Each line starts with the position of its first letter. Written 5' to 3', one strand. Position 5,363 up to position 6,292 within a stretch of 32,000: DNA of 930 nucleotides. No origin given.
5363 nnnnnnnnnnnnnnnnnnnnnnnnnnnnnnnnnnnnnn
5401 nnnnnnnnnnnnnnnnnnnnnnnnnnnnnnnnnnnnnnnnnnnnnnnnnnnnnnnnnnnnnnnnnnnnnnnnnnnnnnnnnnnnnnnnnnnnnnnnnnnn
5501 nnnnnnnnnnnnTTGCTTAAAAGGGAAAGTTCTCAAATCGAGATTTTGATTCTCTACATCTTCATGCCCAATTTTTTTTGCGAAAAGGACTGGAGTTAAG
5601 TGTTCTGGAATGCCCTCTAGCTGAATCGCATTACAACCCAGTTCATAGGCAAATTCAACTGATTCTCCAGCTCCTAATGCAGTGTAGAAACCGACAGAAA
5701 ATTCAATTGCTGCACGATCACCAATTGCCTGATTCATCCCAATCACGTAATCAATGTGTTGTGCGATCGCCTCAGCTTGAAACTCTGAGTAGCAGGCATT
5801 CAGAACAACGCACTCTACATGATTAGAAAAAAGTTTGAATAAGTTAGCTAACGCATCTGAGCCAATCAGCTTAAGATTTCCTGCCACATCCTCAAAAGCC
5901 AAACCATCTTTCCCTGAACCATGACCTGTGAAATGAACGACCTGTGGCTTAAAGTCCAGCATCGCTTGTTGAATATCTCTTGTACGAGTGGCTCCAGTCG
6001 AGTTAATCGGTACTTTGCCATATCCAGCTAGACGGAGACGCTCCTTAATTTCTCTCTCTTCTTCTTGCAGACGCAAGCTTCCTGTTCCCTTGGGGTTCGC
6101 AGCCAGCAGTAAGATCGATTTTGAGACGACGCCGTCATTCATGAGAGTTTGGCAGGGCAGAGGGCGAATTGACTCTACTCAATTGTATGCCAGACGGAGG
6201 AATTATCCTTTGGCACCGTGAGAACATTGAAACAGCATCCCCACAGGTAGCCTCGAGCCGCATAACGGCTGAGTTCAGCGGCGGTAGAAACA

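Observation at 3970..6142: Three-gene operon: CHAT-TPR caspase-like protease translationally coupled to a VapB-like / PIN (VapC) pair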

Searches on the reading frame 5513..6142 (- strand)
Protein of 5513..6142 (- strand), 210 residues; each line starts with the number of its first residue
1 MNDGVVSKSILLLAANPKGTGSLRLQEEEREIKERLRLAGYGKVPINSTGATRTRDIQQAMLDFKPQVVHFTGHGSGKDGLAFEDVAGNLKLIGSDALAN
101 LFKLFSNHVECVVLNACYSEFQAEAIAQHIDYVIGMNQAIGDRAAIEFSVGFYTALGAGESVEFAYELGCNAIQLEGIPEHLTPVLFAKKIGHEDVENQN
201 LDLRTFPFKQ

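Call 9: find_homologous_proteins(query=window:5513-6142:-, max_evalue=0.00001)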
Query seq(210 aa) (210 aa): 2727 proteins with E <= 0.00001 among 4532 candidates; the best 120 are listed.
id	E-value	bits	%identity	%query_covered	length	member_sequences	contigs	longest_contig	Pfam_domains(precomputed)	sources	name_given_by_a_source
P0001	5.8e-114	397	92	96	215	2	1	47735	PF12770.13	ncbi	ncbi:MAG: CHAT domain-containing protein [Elainellaceae cyanobacterium]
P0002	1.3e-105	370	88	91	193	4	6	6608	PF12770.13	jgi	jgi:hypothetical protein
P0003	3.4e-105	368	85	96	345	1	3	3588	PF13414.13,PF13371.13,PF00515.35,PF12770.13,PF13181.13,PF07719.24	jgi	jgi:tetratricopeptide (TPR) repeat protein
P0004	1.9e-104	366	89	90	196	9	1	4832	PF12770.13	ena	-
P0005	2.1e-104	366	88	90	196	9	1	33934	PF12770.13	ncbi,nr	ncbi:CHAT domain-containing protein [Nostoc sp. CHAB 5784]|nr:CHAT domain-containing protein [Nostoc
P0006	6.0e-103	361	89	89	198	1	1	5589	PF12770.13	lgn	-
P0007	7.4e-103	361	86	90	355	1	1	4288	PF13414.13,PF00515.35,PF12770.13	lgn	-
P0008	1.1e-102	360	85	92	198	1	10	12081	PF12770.13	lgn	-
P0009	1.7e-102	359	81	97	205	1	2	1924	PF12770.13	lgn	-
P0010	1.9e-100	353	86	90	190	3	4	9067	PF12770.13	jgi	jgi:CHAT domain-containing protein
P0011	2.2e-100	353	84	94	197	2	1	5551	PF12770.13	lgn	-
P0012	6.5e-100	351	84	90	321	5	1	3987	PF12770.13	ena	-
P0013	2.3e-99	349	83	90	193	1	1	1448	PF12770.13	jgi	jgi:hypothetical protein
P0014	3.3e-99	349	86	90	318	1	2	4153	PF12770.13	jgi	jgi:hypothetical protein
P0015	5.9e-99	348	83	90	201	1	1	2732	PF12770.13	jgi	jgi:CHAT domain-containing protein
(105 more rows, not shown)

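Call 13: find_encoding_contigs(protein=P0001, flank=5000, max_places=3)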
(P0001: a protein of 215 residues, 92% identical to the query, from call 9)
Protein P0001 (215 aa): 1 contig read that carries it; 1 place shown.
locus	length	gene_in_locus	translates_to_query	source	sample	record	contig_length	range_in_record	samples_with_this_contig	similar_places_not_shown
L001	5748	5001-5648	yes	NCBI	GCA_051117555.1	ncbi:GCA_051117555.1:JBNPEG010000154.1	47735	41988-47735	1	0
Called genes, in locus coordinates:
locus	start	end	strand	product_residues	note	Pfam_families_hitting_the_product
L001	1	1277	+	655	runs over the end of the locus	PF00656:Peptidase_C14, PF03781:FGE-sulfatase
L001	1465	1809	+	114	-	PF22296:bAvd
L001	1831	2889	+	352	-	PF00078:RVT_1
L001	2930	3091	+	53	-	-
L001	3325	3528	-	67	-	-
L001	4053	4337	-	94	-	-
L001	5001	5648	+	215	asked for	PF12770:CHAT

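Call 14: find_encoding_contigs(protein=P0003, flank=5000, max_places=3)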
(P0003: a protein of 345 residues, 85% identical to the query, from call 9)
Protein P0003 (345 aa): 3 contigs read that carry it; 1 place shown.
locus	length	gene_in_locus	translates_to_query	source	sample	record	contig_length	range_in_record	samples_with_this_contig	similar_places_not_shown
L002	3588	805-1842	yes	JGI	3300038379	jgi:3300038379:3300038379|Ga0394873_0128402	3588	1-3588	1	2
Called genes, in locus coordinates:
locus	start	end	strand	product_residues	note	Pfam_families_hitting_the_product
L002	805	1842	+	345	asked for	PF12770:CHAT, PF13181:TPR_8 (faint), PF13371:TPR_9 (faint), PF00515:TPR_1 (faint), PF07719:TPR_2 (faint), PF13414:TPR_11 (weak)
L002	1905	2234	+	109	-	-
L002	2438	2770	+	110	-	PF00515:TPR_1 (faint), PF07719:TPR_2 (faint), PF13181:TPR_8 (faint), PF13371:TPR_9 (faint), PF13431:TPR_17 (faint), PF13432:TPR_16 (faint), PF13414:TPR_11 (weak)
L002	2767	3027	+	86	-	-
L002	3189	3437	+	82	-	-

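Call 15: find_encoding_contigs(protein=P0007, flank=5000, max_places=3)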
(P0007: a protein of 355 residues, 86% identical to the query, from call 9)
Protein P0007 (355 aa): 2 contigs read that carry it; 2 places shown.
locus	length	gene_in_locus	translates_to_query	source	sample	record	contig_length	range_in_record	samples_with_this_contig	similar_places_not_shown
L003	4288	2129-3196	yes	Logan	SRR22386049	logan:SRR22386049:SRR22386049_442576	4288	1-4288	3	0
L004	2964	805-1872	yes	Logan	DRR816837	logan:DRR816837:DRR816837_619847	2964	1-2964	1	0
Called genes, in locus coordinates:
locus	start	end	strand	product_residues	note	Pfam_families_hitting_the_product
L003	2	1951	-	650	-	?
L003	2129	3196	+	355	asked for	PF12770:CHAT, PF00515:TPR_1 (faint), PF13414:TPR_11 (faint)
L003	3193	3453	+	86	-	PF10047:DUF2281 (weak)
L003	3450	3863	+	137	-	PF01850:PIN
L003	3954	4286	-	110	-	?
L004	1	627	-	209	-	?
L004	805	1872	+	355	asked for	PF12770:CHAT, PF00515:TPR_1 (faint), PF13414:TPR_11 (faint)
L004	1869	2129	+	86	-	PF10047:DUF2281 (weak)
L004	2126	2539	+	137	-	PF01850:PIN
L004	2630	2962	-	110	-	?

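Call 17: find_related_loci(query=A1, collection=genome_contigs, flank=5000)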
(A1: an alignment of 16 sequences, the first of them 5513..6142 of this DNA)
Query A1 (210 aa) in genome_contigs; peptide patterns used: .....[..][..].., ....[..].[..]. (x = any residue, [..] = any of these).
600 stretches matched a pattern (row limit reached: there are more); 195 encode a relative of the query (tblastn E <= 1e-3); the best 80 are kept; 80 distinct loci.
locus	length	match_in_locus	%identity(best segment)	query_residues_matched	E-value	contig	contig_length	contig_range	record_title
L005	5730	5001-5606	92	1-202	2e-121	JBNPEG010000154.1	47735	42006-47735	MAG: Elainellaceae cyanobacterium isolate fr_S2C359 S2CNODE_293_length_47735_cov_87_288229, whole genome shotgun sequenc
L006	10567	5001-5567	89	1-189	2e-113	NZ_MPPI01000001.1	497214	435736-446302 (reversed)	Phormidesmis priestleyi ULC007 A3_1_len_497214, whole genome shotgun sequence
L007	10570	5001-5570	88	1-190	6e-112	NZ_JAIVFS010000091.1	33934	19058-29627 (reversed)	Nostoc mirabile CHAB5784 strain CHAB 5784 NODE_91_length_33934_cov_78.889490, whole genome shotgun sequence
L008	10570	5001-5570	85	1-190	3e-107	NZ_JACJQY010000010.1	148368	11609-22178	Phormidium tenue FACHB-1050 contig10, whole genome shotgun sequence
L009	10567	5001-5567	82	1-189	1e-106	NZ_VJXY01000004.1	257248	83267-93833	Komarekiella delphini-convector SJRDD-AB1 NODE_4_length_257248_cov_249.499088, whole genome shotgun sequence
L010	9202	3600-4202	78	1-200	2e-105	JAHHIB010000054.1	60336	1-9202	MAG: Scytonema hyalinum WJT4-NPBG1 scaffold_194_c1, whole genome shotgun sequence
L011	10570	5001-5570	79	1-190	3e-104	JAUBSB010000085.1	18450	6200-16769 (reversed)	Microcoleus sp. LAD1_D3 NODE_155_length_18450_cov_33.478256, whole genome shotgun sequence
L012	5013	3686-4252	80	1-189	3e-104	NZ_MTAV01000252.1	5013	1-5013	Nostoc sp. T09 NODE_574_length_4953_cov_112.325256, whole genome shotgun sequence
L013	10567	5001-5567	78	1-189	2e-102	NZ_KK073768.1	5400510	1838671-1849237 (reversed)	[Scytonema hofmanni] UTEX 2349 Tol9009DRAFT_TPD.8, whole genome shotgun sequence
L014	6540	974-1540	78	1-189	4e-102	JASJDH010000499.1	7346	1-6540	MAG: Leptolyngbyaceae cyanobacterium MO_188.B28 MO_188.c_12101, whole genome shotgun sequence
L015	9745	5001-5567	78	1-189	4e-101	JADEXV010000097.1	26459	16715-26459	Nostocales cyanobacterium LEGE 12452 NODE_137_length_26459_cov_5.04796, whole genome shotgun sequence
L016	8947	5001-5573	77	1-189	3e-100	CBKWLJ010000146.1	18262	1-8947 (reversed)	MAG TPA_asm: uncultured bacterium isolate SRR29175779_binner123_Refined_1 genome assembly, contig: ERZ27337281.258, whol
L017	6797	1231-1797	76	1-189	7e-99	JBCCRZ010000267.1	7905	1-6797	MAG: Cyanobacteria bacterium P01_D01_bin.44 k141_2218994_length_7905_cov_58.2496, whole genome shotgun sequence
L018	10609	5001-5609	72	1-203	7e-99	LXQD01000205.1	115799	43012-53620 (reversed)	Nostoc minutum NIES-26 scaffold29.1, whole genome shotgun sequence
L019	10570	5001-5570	77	1-189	4e-97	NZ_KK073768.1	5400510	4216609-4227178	[Scytonema hofmanni] UTEX 2349 Tol9009DRAFT_TPD.8, whole genome shotgun sequence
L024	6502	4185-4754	81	1-190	2e-92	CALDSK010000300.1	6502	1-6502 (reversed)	MAG TPA_asm: uncultured Synechococcus sp. isolate SRR3401487_bin.18_CONCOCT_v1.1_MAG genome assembly, contig: ERZ1740058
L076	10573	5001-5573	60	1-190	8e-75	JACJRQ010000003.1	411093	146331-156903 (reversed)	Nostoc calcicola FACHB-3891 contig3, whole genome shotgun sequence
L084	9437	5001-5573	61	1-190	3e-74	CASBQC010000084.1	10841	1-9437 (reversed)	MAG: uncultured cyanobacterium isolate PMM_0081 genome assembly, contig: PMM_0081_000000000084, whole genome shotgun seq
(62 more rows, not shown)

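Call 34: search_solved_structures(query=A1, max_evalue=1, show_alignments=2)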
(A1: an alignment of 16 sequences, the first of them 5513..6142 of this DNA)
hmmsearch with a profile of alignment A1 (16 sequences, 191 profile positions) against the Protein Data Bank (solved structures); distinct sequences matched with E-value up to 1: 5.
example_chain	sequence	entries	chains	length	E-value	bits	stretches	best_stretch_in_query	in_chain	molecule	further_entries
8tl0_A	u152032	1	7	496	1.3e-15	61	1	45-170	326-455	CHAT domain-containing protein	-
5mfb_A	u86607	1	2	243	0.0014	21.7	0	89-119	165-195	YIII(Dq)4CqI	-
4d4e_A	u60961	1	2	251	0.0017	21.5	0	89-119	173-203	ARMADILLO REPEAT PROTEIN ARM00016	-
5mfi_A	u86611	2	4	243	0.022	17.9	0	89-119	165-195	YIII(Dq.V2)4CqI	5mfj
4d49_A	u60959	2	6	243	0.029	17.4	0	89-119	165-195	ARMADILLO REPEAT PROTEIN ARM00027 | YIII(Dq.V1)4CPAF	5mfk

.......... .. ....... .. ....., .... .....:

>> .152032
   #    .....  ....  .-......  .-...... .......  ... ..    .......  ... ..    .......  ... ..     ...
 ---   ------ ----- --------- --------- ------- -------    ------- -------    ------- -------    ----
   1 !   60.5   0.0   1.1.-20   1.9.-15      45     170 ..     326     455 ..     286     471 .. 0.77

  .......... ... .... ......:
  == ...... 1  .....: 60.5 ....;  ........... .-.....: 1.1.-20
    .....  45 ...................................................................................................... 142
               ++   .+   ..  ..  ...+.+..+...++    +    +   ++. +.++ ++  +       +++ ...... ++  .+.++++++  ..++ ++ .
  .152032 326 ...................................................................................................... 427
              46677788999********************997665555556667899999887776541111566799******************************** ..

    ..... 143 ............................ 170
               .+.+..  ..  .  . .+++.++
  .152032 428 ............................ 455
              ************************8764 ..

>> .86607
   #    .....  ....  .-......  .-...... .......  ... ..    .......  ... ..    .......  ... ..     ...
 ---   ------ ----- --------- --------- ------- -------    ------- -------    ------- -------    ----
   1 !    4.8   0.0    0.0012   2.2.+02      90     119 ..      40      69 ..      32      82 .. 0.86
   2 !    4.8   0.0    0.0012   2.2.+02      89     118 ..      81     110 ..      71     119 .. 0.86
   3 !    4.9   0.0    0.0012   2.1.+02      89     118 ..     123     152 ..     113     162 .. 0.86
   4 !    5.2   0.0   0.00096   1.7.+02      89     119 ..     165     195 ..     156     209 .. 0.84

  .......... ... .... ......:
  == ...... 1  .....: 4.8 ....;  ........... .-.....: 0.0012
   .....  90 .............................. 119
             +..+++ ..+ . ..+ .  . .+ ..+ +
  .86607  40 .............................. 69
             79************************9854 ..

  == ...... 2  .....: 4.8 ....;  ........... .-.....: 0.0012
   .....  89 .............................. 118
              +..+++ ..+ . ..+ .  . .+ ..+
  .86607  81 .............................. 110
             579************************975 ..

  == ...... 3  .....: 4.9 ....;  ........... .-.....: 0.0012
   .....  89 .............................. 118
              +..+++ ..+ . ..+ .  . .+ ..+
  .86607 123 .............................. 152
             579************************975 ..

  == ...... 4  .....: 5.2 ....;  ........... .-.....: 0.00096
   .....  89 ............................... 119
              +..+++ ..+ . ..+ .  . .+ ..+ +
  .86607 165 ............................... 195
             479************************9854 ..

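Call 39: predict_structure(alignment_id=A1)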
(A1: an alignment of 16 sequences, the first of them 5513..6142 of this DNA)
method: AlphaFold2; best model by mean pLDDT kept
length: 210 residues; sequences in the alignment: 16
mean_pLDDT: 70.5   pTM: 0.70
mean pLDDT of the five models: 70.5, 70.0, 66.7, 50.8, 35.6
residues with pLDDT >= 90: 13; 70-90: 115; 50-70: 50; < 50: 32
segments of 3 or more residues with pLDDT < 50: 1-6, 17-23, 192-210
pLDDT, mean of each block of 10 residues (from residue 1): 48 56 59 74 60 74 64 69 81 85 84 77 89 78 79 81 90 84 83 37 33
secondary structure, 60 per line:
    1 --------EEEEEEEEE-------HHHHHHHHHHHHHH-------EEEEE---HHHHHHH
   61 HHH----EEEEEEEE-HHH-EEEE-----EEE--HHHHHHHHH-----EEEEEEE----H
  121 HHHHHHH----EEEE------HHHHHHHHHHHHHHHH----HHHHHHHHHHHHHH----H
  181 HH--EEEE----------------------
elements in order: E9-17 H25-38 E46-50 H54-63 E68-75 E81-84 E90-92 H95-103 E109-115 H120-127 E132-135 H142-157 H162-175 E185-188

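Call 42: fold_search(model_id=the predicted structure, library=pdb)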
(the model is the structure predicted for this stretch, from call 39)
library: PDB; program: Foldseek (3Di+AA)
matches with E <= 10: 984; with E <= 0.001: 5
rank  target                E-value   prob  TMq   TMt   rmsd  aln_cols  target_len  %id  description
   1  8tl0_D                2.2e-09  1.00  0.69  0.33   3.7       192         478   23  Structure of activated SAVED-CHAT filament (released 2024-03-06)
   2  8tl0_B                6.5e-09  1.00  0.66  0.32   4.3       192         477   22  Structure of activated SAVED-CHAT filament (released 2024-03-06)
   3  8tl0_A                1.2e-08  1.00  0.69  0.33   3.4       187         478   24  Structure of activated SAVED-CHAT filament (released 2024-03-06)
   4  8tl0_C                1.3e-08  1.00  0.70  0.34   3.4       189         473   23  Structure of activated SAVED-CHAT filament (released 2024-03-06)
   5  8tl0_I                7.9e-08  1.00  0.69  0.33   3.8       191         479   24  Structure of activated SAVED-CHAT filament (released 2024-03-06)
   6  7nj1_A                3.4e-03  0.99  0.44  0.08   6.8       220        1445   14  CryoEM structure of the human Separase-Securin complex (released 2021-08-04)
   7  9hm7                  5.5e-03  0.98  0.46  0.09   6.2       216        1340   14  Cryo-EM structure of apo human separase with the mutation C2029S (released 2025-09-03)
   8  9hma                  5.8e-03  0.98  0.45  0.09   6.1       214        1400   14  Cryo-EM structure of apo human separase (released 2025-09-03)
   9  1v19_A                7.0e-03  0.66  0.27  0.21  13.5       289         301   12  2-KETO-3-DEOXYGLUCONATE KINASE FROM THERMUS THERMOPHILUS (released 2004-04-14)
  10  7r8y_A                7.4e-03  0.96  0.39  0.36   9.8       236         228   10  Ancestral protein AncThEn of Phosphomethylpyrimidine kinases family (released 2022-06-29)
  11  7nj0_A                7.9e-03  0.98  0.48  0.11   5.7       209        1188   12  CryoEM structure of the human Separase-Cdk1-cyclin B1-Cks1 complex (released 2021-08-04)
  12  5mz6_1                8.4e-03  0.99  0.47  0.12   5.4       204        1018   12  Cryo-EM structure of a Separase-Securin complex from Caenorhabditis elegans at 3.8 A resolution (released 2017-03-08)
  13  9hn0_B                8.4e-03  0.97  0.44  0.07   6.5       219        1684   14  Cryo-EM structure of human separase bound to SCC1 (310-550 aa) (released 2025-09-03)
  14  6nag_A                9.5e-03  0.98  0.46  0.30   6.3       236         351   12  X-ray structure of a secreted C11 cysteine protease from Bacteroides thetaiotaomicron "iotapain (released 2019-12-11)
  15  9hn5_A                1.2e-02  0.96  0.46  0.09   6.6       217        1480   15  Cryo-EM structure of human separase bound to phosphorylated SCC1 (100-320 aa) (released 2025-09-03)
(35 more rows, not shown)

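Call 64: search_protein_families(library=pfam, proteins=[L007:5558-6328:+, L008:5001-6131:+, L009:5001-6587:+, L011:5001-6032:+, L011:5950-6975:+, L024:4185-5531:+, L006:5001-6371:+, L012:3686-4903:+, L013:5001-6401:+, L010:3600-4604:+], max_evalue=0.001)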
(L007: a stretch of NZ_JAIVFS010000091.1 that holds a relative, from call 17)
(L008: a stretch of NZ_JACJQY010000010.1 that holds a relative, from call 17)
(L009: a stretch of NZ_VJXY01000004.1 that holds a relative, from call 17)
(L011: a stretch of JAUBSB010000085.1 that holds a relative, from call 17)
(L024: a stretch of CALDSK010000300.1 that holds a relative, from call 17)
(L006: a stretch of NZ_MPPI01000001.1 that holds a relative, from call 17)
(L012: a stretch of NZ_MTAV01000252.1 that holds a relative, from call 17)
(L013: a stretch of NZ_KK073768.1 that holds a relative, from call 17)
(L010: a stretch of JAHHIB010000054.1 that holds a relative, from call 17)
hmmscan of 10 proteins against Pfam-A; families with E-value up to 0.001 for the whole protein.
L007:5558-6328:+ (256 aa): 3 families
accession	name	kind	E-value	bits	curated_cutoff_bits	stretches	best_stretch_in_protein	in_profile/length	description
PF23447.1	DUF7128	-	0.00017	21.8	25.7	0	67-87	4-24/44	Domain of unknown function (DUF7128)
PF18256.6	HscB_4_cys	-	0.00023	21.4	26.2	0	72-82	14-24/27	Co-chaperone HscB tetracysteine metal binding motif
PF04032.22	Rpr2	-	0.00041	21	29.3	0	72-92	42-62/90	RNAse P Rpr2/Rpp21/SNM1 subunit domain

L008:5001-6131:+ (376 aa): 1 family
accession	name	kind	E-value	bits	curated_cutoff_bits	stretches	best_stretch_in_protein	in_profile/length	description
PF12770.12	CHAT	-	4e-10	40.1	24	1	12-162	82-255/289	CHAT domain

L009:5001-6587:+ (528 aa): 2 families
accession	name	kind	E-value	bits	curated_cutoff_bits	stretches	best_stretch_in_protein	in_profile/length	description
PF14516.12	AAA_35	-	1.5e-124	415.6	27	1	204-525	9-330/331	AAA-like domain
PF12770.12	CHAT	-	9.6e-10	38.8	24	1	12-162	82-255/289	CHAT domain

L011:5001-6032:+ (343 aa): 1 family
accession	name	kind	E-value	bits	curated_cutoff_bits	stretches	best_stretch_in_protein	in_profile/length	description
PF12770.12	CHAT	-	1.5e-09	38.2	24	1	12-159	82-252/289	CHAT domain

L011:5950-6975:+ (341 aa): 1 family
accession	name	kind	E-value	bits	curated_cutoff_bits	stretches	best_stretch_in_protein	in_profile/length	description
PF19952.5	DUF6414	-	1.2e-23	84.7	25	1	28-338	2-283/283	Domain of unknown function (DUF6414)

L024:4185-5531:+ (448 aa): 2 families
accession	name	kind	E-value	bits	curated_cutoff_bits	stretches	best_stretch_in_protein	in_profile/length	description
PF20694.2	TRADD-like_N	-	4e-13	49.4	23.7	1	222-282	5-68/69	TRADD-like N-terminal domain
PF12770.12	CHAT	-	8.2e-11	42.3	24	1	12-165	82-258/289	CHAT domain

L006:5001-6371:+ (456 aa): 1 family
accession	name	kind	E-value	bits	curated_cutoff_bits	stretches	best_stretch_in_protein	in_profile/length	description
PF12770.12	CHAT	-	5.4e-11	42.9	24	1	12-163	82-256/289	CHAT domain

L012:3686-4903:+ (405 aa): 2 families
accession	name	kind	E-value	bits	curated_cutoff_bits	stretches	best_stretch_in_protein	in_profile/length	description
PF14082.12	SduA_C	-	5.2e-14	53.1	27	1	225-395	6-159/159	Shedu protein SduA, C-terminal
PF12770.12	CHAT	-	2.6e-12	47.3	24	1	10-163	81-256/289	CHAT domain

L013:5001-6401:+ (466 aa): 1 family
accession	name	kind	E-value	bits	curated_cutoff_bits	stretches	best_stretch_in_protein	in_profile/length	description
PF12770.12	CHAT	-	5.5e-11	42.9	24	1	12-161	82-254/289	CHAT domain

L010:3600-4604:+ (334 aa): 1 family
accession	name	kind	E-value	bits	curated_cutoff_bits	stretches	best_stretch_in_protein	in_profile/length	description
PF12770.12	CHAT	-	4e-11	43.3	24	1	12-162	82-255/289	CHAT domain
